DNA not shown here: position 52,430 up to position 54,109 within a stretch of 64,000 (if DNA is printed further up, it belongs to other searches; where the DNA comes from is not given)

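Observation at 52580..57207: Degenerate-SIR2/TIR fusion translationally coupled to a membrane-anchored STAND NTPase: candidate two-gene NAD-targeting defence or conflict system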

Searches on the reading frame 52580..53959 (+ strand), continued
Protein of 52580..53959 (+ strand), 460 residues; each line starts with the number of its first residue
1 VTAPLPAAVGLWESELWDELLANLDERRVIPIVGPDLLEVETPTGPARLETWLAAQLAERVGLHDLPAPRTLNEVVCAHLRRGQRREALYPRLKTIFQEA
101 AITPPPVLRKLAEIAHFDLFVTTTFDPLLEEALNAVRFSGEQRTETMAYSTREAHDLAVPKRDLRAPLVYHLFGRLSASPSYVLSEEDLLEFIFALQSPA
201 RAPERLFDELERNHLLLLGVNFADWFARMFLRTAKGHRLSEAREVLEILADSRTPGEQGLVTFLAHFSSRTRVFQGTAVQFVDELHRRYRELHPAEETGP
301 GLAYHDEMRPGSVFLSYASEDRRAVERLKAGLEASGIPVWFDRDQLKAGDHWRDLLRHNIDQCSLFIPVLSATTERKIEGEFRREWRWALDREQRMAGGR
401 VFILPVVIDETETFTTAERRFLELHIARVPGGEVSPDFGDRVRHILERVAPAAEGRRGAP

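Call 10: find_encoding_contigs(protein=P0102, flank=8000, max_places=2)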
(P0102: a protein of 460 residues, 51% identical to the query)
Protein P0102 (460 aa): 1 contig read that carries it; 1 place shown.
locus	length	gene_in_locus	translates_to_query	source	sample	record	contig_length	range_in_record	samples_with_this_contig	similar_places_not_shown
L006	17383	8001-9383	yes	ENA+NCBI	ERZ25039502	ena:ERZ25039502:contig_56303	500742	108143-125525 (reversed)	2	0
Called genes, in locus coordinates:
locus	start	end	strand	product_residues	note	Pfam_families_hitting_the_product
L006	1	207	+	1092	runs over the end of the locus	PF13088:BNR_2 (faint), PF14870:PSII_BNR (faint), PF02012:BNR (faint), PF15902:Sortilin-Vps10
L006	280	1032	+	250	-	PF09140:MipZ (weak), PF10609:ParA, PF13614:AAA_31, PF01656:CbiA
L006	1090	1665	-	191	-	-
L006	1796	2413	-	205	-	PF12804:NTP_transf_3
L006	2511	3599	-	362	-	-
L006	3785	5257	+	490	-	PF01842:ACT (weak), PF22468:ACT_9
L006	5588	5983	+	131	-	PF08544:GHMP_kinases_C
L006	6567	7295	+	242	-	PF00291:PALP, PF24857:THR4_C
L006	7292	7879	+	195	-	PF08378:NERD (weak)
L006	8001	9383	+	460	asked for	PF13289:SIR2_2, PF13676:TIR_2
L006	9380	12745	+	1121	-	PF20703:nSTAND1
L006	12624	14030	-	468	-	PF01546:Peptidase_M20, PF07687:M20_dimer (faint)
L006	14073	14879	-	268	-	PF01026:TatD_DNase, PF04909:Amidohydro_2 (faint)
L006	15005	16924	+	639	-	PF25919:BSH_CusB (faint), PF25917:BSH_RND, PF25973:BSH_CzcB, PF25984:BSH_YknX (faint), PF25954:Beta-barrel_RND_2, PF25967:RND-MFP_C (weak), PF25989:YknX_C, PF00005:ABC_tran, +2 more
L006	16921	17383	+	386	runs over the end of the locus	PF02687:FtsX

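Call 11: find_encoding_contigs(protein=P0059, flank=8000, max_places=2)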
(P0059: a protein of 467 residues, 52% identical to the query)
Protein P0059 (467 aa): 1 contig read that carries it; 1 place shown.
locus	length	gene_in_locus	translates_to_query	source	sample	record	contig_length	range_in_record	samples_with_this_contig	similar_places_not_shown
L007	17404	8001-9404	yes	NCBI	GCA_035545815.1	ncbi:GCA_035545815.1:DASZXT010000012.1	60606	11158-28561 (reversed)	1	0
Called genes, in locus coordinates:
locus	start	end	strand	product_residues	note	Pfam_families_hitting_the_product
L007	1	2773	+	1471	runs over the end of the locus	PF18886:DUF5649, PF12951:PATR (weak)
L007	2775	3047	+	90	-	PF11127:YgaP-like_TM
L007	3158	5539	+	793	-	PF07719:TPR_2 (faint), PF13424:TPR_12 (faint), PF13676:TIR_2, PF14559:TPR_19 (faint), PF00515:TPR_1 (faint), PF13431:TPR_17 (faint), PF13414:TPR_11 (weak), PF13432:TPR_16 (weak), +2 more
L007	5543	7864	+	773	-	PF13676:TIR_2, PF23914:TPR_CcmH_CycH (faint), PF00515:TPR_1 (faint), PF07719:TPR_2 (faint), PF13371:TPR_9 (faint), PF13414:TPR_11 (faint), PF13424:TPR_12 (faint), PF13432:TPR_16 (weak), +4 more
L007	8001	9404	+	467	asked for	PF13289:SIR2_2, PF13676:TIR_2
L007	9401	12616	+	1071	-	PF20703:nSTAND1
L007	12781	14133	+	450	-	PF01546:Peptidase_M20, PF07687:M20_dimer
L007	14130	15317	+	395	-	PF00756:Esterase, PF03795:YCII (weak)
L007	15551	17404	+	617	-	PF13676:TIR_2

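Call 12: find_encoding_contigs(protein=P0086, flank=8000, max_places=2)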
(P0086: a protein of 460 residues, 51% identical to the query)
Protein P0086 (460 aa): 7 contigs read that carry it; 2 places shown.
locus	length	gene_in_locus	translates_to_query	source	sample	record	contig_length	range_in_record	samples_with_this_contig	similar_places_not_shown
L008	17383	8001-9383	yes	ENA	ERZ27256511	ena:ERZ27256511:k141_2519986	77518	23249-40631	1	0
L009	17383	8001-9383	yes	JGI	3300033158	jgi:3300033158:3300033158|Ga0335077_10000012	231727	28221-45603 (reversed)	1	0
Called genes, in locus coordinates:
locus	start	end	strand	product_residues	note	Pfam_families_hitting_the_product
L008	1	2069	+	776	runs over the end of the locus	PF00069:Pkinase, PF07714:PK_Tyr_Ser-Thr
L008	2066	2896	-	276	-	PF01209:Ubie_methyltran, PF13489:Methyltransf_23, PF05175:MTS (weak), PF13847:Methyltransf_31, PF08241:Methyltransf_11, PF08242:Methyltransf_12, PF13649:Methyltransf_25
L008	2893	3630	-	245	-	PF01411:tRNA-synt_2c, PF07973:tRNA_SAD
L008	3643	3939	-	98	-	PF00583:Acetyltransf_1 (weak), PF14542:Acetyltransf_CG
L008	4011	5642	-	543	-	-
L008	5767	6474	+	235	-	PF00702:Hydrolase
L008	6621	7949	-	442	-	PF07690:MFS_1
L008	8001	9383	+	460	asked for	PF13289:SIR2_2, PF13676:TIR_2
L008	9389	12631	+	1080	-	PF20703:nSTAND1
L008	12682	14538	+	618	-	PF20308:TPR-S, PF13281:MAP3K_TRAF_bd (weak), PF00211:Guanylate_cyc (weak)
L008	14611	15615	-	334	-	PF00493:MCM, PF01078:Mg_chelatase (faint), PF00158:Sigma54_activat (weak), PF07724:AAA_2, PF13401:AAA_22 (weak), PF00004:AAA, PF07728:AAA_5 (weak), PF10431:ClpB_D2-small (weak), +1 more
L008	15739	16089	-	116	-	PF03992:ABM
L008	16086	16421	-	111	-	PF07978:NIPSNAP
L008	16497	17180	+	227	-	PF12840:HTH_20, PF01022:HTH_5, PF12802:MarR_2, PF13412:HTH_24 (faint)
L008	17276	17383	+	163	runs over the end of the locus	PF04828:GFA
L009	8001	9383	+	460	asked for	PF13289:SIR2_2, PF13676:TIR_2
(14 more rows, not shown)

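Call 18: find_related_loci(query=window:52580-53959:+, collection=genome_contigs, flank=6000)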
Query window:52580-53959:+ (460 aa) in genome_contigs; peptide patterns used: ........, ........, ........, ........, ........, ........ (x = any residue, [..] = any of these).
93 stretches matched a pattern; 8 encode a relative of the query (tblastn E <= 1e-3); 8 distinct loci.
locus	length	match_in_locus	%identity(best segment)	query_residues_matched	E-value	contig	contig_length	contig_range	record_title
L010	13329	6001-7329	50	13-446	6e-136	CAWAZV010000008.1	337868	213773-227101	MAG: uncultured beta proteobacterium isolate MFD09730.bin.2.88 genome assembly, contig: contig_3801, whole genome shotgu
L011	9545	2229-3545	51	17-446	3e-134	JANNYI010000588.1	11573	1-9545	MAG: Betaproteobacteria bacterium isolate VAR_34_concoct_320_sub VAR_34_k141_2132190, whole genome shotgun sequence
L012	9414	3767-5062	52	24-446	8e-134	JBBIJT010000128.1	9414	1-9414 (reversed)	MAG: Betaproteobacteria bacterium isolate PGS172224_bin_169 NODE_1527_length_9414_cov_7.923496, whole genome shotgun seq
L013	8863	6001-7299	50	24-447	1e-131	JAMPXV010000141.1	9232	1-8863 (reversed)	MAG: Lysobacter sp. isolate R2F_R2FSRR_metabat.48 R2F_C4414, whole genome shotgun sequence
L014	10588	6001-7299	51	24-447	1e-131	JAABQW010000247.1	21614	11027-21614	MAG: Betaproteobacteria bacterium isolate S06.Bin119 Scaffold_35, whole genome shotgun sequence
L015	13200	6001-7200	43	17-411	8e-82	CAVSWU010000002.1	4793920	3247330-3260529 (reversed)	MAG: uncultured delta proteobacterium isolate MFD05674.bin.1.60 genome assembly, contig: contig_30831, whole genome shot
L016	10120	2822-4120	50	24-447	3e-131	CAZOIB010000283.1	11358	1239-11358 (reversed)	MAG TPA_asm: uncultured Lysobacter sp. isolate binchicken_co200_32 genome assembly, contig: k141_1440188, whole genome s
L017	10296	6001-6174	34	313-371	4e-6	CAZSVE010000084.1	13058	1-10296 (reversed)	MAG TPA_asm: uncultured Thiotrichales bacterium isolate binchicken_co397_3 genome assembly, contig: NODE_615_length_1305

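Call 21: search_solved_structures(query=A1, max_evalue=1, show_alignments=5)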
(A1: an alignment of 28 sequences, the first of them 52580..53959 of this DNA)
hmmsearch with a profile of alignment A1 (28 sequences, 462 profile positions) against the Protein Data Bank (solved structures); distinct sequences matched with E-value up to 1: 40.
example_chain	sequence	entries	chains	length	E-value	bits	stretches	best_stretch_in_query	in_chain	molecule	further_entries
4lzp_B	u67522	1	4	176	2e-08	36.4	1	283-383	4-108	Putative uncharacterized protein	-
3h16_A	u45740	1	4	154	2.7e-07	32.6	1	317-406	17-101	TIR protein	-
7uwg_A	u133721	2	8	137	4.6e-07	31.8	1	322-401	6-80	Molecular chaperone Tir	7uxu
7uxr_A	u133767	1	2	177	7.6e-07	31.1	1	323-388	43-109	TIR domain protein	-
8g83_A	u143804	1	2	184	7.7e-07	31.1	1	322-401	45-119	NAD(+) hydrolase AbTIR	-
8j8h_B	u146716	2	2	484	1.2e-06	30.5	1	319-425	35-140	TIR domain-containing protein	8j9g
4c7m_A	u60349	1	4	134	1.3e-06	30.3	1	323-383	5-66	Toll/interleukin-1 receptor domain-containing protein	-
8z92_E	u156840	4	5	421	2.8e-06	29.3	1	321-425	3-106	TIR domain-containing protein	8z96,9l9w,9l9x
8u7b_B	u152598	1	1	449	3e-06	29.1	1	321-425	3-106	TIR domain-containing protein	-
8ifk_A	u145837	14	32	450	3.1e-06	29.1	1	321-425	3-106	TIR domain-containing protein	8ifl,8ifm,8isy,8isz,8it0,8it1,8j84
4lqc_A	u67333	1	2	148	2.4e-05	26.2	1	322-383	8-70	TcpB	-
8j7s_B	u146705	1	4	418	9.5e-05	24.2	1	321-423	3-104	TIR domain-containing protein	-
8fex_A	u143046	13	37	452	0.00011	24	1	321-423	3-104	TIR-APAZ | TIR domain-containing protein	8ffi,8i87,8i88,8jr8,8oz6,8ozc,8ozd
8p2m_A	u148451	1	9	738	0.00014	23.7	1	241-407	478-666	NAD(+) hydrolase tir-1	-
8sp0_A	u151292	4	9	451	0.00015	23.6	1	321-423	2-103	TIR-APAZ | TIR domain-containing protein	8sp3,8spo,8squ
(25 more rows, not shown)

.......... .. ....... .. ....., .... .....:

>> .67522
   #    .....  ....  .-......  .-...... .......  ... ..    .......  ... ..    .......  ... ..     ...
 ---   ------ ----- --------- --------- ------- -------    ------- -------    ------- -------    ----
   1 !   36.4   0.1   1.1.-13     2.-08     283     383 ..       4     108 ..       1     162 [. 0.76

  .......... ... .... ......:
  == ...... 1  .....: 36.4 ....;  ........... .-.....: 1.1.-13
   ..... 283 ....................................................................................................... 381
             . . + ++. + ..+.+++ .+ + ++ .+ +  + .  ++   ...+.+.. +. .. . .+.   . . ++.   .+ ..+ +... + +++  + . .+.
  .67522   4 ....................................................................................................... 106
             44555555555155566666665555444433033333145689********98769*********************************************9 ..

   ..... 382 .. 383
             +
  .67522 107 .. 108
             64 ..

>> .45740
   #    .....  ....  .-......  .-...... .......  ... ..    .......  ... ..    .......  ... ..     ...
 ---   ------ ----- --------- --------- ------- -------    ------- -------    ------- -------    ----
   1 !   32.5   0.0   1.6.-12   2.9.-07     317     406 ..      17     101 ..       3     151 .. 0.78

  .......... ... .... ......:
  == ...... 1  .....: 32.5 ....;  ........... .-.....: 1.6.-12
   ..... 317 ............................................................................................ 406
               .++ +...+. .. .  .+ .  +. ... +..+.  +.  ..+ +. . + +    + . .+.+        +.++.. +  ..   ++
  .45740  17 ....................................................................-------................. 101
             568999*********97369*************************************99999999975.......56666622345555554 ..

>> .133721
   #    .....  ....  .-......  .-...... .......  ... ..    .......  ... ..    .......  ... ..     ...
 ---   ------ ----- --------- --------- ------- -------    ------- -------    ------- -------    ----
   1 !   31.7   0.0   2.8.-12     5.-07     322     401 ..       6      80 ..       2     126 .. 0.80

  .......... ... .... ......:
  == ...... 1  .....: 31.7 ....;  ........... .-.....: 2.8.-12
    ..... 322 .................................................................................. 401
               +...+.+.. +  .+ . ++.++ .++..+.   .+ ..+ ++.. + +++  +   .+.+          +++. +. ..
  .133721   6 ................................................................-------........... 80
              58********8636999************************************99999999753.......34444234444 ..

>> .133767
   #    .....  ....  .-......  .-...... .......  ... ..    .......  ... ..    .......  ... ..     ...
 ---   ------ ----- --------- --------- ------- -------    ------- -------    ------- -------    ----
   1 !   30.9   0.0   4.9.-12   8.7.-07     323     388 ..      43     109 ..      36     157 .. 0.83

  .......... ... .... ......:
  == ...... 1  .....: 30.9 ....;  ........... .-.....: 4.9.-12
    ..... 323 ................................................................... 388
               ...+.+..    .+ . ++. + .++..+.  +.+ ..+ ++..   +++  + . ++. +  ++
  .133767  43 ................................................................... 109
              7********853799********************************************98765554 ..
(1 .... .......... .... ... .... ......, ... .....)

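Call 29: predict_structure(alignment_id=A1)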
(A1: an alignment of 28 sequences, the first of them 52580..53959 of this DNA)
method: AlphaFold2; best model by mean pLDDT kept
length: 460 residues; sequences in the alignment: 28
mean_pLDDT: 79.5   pTM: 0.63
mean pLDDT of the five models: 79.5, 77.8, 72.1, 71.3, 69.3
residues with pLDDT >= 90: 136; 70-90: 223; 50-70: 66; < 50: 35
segments of 3 or more residues with pLDDT < 50: 1-9, 175-181, 300-305, 346-348, 452-460
pLDDT, mean of each block of 10 residues (from residue 1): 40 85 90 82 83 91 91 87 84 82 88 92 82 90 84 78 86 51 60 71 80 84 56 59 78 75 72 86 93 66 62 90 89 88 59 82 94 82 86 83 95 89 93 94 86 41
secondary structure, 60 per line:
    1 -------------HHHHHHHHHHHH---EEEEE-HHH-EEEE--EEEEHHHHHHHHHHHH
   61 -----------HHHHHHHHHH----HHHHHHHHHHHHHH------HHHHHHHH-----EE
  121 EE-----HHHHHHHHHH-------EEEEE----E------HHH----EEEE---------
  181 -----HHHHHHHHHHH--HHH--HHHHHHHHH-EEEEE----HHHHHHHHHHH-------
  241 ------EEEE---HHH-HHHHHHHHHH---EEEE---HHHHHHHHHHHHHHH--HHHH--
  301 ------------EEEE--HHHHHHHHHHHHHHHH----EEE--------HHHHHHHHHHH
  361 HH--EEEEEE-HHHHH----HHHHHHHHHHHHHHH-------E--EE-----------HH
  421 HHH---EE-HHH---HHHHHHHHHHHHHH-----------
elements in order: H14-25 E29-33 E39-42 E45-48 H49-60 H72-81 H86-99 H106-113 E119-122 H128-137 E145-149 E168-171 H186-196 H204-212 E214-218 H223-233 E247-250 H258-267 E271-274 H278-292 H295-298 E313-316 H319-334 E339-341 H350-362 E365-370 H372-376 H381-395 H419-423 H436-449

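Call 35: fold_search(model_id=the predicted structure, library=pdb)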
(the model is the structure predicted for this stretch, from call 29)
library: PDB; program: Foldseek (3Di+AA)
matches with E <= 10: 1001; with E <= 0.001: 98
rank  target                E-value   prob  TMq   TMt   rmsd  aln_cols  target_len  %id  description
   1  7uxt_B                3.6e-10  1.00  0.44  0.43  12.9       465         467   13  Crystal structure of ligand-free SeThsA (released 2022-09-07)
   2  8btp_A                7.7e-09  1.00  0.41  0.40  12.1       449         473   15  Helical structure of BcThsA in complex with 1''-3'gc(etheno)ADPR (released 2024-02-21)
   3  9nc9_R                8.6e-09  1.00  0.43  0.28  12.5       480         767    9  Helical assembly of AVAST5 filament (released 2026-02-18)
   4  6lhx_C                1.9e-08  1.00  0.37  0.38  14.2       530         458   14  Crystal structure of ThsA (released 2020-06-24)
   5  8bto_A                2.2e-08  1.00  0.42  0.41  12.2       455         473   15  Helical structure of BcThsA in complex with 1''-3'gcADPR (released 2024-02-21)
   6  7uxt_A                6.2e-08  1.00  0.42  0.42  12.9       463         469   14  Crystal structure of ligand-free SeThsA (released 2022-09-07)
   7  9jap_A                7.0e-08  1.00  0.40  0.24  19.6       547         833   12  Helical structure of EfAvs5(SIR2-STAND) (released 2025-03-19)
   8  9xvc_E                1.0e-07  1.00  0.40  0.65   5.3       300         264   15  Cryo-EM Helical Structure of the dITP-KomBC(H146N) Complex with NAD Fragments (released 2026-01-21)
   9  9nc9_L                1.8e-07  1.00  0.40  0.27  12.6       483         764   10  Helical assembly of AVAST5 filament (released 2026-02-18)
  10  9v12_i                1.6e-06  1.00  0.36  0.55   8.8       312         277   21  Helical structure of KomBCMUT in complex with dITP and NAD (released 2025-12-24)
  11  8yg1_A                1.6e-06  1.00  0.40  0.20   8.5       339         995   12  The Dimer Structure of DSR2 alone (released 2025-03-05)
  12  8zsf_A                1.8e-06  1.00  0.39  0.62   5.5       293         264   15  CryoEM Helical Structure of KomC (released 2025-12-10)
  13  8wkn_B                2.3e-06  1.00  0.40  0.21   5.9       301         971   13  Cryo-EM structure of DSR2-DSAD1 (released 2024-05-01)
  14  8xfe_E                2.4e-06  1.00  0.41  0.63   5.5       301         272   13  Cryo-EM structure of defence-associated sirtuin 2 (DSR2) H171A protein in complex with DSR anti-defence 1(DSAD1) (released 2024-10-23)
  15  8wkt_A                3.2e-06  1.00  0.41  0.21  12.5       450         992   11  Cryo-EM structure of DSR2-DSAD1 complex (released 2024-05-22)
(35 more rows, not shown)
